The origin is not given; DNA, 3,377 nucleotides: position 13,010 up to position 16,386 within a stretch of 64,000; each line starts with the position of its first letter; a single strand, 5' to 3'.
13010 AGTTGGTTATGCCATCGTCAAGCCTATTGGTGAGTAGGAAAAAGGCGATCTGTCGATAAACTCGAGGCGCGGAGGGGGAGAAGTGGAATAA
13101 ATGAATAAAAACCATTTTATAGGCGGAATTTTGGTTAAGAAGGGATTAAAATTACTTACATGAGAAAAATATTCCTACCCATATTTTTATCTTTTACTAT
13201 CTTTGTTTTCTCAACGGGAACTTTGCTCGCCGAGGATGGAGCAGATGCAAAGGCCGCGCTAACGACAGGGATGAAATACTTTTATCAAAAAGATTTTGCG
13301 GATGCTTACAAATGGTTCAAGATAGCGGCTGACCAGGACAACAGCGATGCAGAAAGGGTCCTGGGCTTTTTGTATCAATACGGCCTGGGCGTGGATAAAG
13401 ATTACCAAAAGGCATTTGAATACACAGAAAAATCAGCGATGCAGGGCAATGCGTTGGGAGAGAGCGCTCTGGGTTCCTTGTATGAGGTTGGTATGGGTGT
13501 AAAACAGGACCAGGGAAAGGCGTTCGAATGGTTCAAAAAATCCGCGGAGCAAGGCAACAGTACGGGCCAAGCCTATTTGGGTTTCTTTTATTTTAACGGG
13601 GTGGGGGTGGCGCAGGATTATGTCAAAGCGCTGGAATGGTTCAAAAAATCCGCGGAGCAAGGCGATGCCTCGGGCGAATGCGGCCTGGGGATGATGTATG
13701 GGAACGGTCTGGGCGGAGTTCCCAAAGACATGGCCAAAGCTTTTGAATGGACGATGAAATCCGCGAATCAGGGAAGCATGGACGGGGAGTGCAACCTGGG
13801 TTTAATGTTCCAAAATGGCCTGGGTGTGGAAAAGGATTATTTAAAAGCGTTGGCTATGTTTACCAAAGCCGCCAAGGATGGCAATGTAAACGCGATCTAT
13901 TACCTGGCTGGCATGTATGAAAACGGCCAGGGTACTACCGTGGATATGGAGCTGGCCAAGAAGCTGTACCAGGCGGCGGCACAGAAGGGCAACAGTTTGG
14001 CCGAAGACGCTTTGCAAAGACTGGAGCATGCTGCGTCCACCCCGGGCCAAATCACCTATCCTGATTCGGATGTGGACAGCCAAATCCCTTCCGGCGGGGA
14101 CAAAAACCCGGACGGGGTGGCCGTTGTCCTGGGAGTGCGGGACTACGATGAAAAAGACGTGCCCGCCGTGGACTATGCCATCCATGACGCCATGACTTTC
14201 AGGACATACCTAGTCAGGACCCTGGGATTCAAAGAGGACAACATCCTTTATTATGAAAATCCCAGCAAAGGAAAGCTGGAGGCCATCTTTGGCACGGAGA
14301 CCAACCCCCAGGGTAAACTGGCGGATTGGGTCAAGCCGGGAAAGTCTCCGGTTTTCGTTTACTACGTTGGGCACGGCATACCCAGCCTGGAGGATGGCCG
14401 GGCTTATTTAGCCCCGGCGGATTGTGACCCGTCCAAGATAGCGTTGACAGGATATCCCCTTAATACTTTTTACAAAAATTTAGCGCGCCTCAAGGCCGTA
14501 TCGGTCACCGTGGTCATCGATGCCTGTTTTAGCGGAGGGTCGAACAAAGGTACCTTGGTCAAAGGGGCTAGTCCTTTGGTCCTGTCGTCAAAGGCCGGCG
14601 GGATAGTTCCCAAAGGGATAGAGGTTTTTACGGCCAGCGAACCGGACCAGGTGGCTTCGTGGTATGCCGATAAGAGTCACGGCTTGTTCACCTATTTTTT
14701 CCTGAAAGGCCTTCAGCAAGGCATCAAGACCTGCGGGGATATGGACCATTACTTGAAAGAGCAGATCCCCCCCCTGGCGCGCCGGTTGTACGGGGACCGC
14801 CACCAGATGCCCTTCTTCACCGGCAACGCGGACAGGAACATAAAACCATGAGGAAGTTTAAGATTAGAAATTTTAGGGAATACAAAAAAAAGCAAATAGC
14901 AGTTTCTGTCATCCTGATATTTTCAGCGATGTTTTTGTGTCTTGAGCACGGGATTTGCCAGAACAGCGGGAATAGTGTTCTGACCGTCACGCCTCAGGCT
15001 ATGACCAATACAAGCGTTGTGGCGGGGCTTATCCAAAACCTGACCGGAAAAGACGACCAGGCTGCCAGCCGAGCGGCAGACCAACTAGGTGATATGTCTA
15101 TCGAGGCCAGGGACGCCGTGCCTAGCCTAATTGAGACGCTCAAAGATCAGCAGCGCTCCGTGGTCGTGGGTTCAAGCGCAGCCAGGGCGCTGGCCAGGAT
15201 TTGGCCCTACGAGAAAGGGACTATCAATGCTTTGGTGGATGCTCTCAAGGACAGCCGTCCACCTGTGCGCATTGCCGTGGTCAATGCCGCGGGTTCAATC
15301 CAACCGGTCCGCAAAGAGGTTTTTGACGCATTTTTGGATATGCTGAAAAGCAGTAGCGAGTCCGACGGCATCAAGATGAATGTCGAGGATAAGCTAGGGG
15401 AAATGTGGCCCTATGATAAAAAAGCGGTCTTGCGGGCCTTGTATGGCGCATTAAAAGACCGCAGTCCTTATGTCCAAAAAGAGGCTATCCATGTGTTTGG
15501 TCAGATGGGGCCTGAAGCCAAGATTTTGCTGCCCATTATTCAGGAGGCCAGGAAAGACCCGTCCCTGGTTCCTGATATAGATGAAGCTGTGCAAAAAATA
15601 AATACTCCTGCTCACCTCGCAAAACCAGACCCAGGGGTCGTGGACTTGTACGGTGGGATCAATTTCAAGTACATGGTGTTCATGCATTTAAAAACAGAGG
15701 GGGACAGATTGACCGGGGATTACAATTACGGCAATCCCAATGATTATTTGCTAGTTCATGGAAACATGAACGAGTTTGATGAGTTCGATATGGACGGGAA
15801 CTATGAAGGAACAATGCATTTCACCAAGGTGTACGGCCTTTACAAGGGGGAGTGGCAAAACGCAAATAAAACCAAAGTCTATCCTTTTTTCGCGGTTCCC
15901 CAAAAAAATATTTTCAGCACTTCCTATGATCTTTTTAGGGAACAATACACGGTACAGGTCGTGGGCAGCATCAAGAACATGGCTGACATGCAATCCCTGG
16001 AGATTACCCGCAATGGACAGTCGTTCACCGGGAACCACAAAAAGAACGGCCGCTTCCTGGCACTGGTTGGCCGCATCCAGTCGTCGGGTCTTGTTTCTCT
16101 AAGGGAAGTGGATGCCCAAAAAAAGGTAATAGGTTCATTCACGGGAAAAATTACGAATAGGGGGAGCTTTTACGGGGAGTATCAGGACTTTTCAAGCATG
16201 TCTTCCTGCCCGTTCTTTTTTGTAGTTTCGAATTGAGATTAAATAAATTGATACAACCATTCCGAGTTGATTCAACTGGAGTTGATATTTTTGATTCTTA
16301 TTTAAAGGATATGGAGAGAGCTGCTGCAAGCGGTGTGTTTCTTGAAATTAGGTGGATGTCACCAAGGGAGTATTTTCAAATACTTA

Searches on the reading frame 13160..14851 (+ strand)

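Call 10: search_protein_families(library=pfam, proteins=[window:13160-14851:+])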
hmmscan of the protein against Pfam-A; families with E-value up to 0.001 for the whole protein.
window:13160-14851:+ (563 aa): 2 families
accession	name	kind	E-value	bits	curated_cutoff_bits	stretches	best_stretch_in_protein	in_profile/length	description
PF08238.18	Sel1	-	2.1e-58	193.1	30.7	6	136-169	3-36/36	Sel1 repeat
PF00656.27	Peptidase_C14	-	4.7e-10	40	21.4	1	319-533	2-205/233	Caspase domain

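Call 64: search_protein_families(library=padloc, max_evalue=0.01, proteins=[window:13160-14851:+])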
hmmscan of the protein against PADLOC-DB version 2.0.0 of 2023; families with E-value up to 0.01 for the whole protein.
window:13160-14851:+ (563 aa): 2 families
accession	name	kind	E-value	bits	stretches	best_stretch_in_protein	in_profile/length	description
PDLC02987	caspase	-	3.9e-08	30.9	1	321-518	5-158/453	-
PDLC00284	PtuA1|PtuA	-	0.0044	13.9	0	229-275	7-53/545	AAA ATPase domain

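Call 65: search_protein_families(library=ncbifam, max_evalue=0.01, proteins=[window:13160-14851:+])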
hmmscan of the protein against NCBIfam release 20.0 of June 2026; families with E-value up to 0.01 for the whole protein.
window:13160-14851:+ (563 aa): 5 families
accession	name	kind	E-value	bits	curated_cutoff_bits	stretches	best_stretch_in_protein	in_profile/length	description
NF033786.1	phenyl_MerG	equivalog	6.9e-26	91.5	350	3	136-241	67-180/217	phenylmercury resistance protein MerG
NF047832.1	caspase_w_EACC1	subfamily_domain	2.9e-19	69.4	140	1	321-525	3-191/211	caspase, EACC1-associated type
NF047621.1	FlgprotMotXVib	equivalog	1.4e-14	54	330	2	69-165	79-175/211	flagellar protein MotX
NF038194.1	AlgK_TPR_lipo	equivalog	1.9e-14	53.2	700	2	135-230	299-392/448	alginate biosynthesis TPR repeat lipoprotein AlgK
NF045484.1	TransRegExoR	equivalog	2.9e-07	30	450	0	84-156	61-133/267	exopolysaccharide production regulator ExoR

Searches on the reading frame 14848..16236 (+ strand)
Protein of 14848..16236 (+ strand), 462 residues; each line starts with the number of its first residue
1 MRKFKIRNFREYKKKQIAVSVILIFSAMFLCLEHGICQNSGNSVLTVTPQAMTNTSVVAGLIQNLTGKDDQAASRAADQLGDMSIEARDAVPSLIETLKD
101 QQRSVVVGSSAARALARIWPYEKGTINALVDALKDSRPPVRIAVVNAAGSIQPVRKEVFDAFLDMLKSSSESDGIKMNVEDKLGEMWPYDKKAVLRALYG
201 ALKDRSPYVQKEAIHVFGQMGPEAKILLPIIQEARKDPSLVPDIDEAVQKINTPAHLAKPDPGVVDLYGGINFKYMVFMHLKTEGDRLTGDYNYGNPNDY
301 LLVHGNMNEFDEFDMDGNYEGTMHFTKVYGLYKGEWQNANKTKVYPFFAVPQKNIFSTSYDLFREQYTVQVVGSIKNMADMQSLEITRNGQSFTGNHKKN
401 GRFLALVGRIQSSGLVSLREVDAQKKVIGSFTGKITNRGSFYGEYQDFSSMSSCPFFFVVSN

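Call 10: search_protein_families(library=pfam, proteins=[window:14848-16236:+])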
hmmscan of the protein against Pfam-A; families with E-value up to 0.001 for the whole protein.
window:14848-16236:+ (462 aa): 3 families
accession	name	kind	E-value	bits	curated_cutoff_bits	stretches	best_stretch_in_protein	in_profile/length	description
PF13646.12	HEAT_2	-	1.3e-15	57.9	27.7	2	59-145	2-84/88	HEAT repeats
PF02985.28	HEAT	-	5.3e-05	23.6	23.5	0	126-153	2-29/31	HEAT repeat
PF13513.12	HEAT_EZ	-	8.7e-05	23.4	27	0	120-147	24-51/55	HEAT-like repeat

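Call 64: search_protein_families(library=padloc, max_evalue=0.01, proteins=[window:14848-16236:+])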
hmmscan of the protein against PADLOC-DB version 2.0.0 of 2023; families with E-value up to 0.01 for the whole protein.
window:14848-16236:+ (462 aa): 1 family
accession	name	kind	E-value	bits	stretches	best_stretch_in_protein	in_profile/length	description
PDLC01150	HEAT_CxxC_PDDEXK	-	0.0022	15.3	0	75-178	11-112/288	HEAT_CxxC_PD-DEXK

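Call 65: search_protein_families(library=ncbifam, max_evalue=0.01, proteins=[window:14848-16236:+])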
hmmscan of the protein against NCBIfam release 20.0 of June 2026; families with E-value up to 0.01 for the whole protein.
window:14848-16236:+ (462 aa): 2 families
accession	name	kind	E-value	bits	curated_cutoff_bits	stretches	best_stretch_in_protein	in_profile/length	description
NF058502.1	phyc_lyase_CpcE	equivalog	0.00027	20.5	330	1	62-203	8-144/260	C-phycocyanin alpha-cysteine-84 phycocyanobilin lyase subunit CpcE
NF010374.0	PRK13800.1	equivalog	0.0022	16.3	1196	1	55-236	652-819/898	fumarate reductase/succinate dehydrogenase flavoprotein subunit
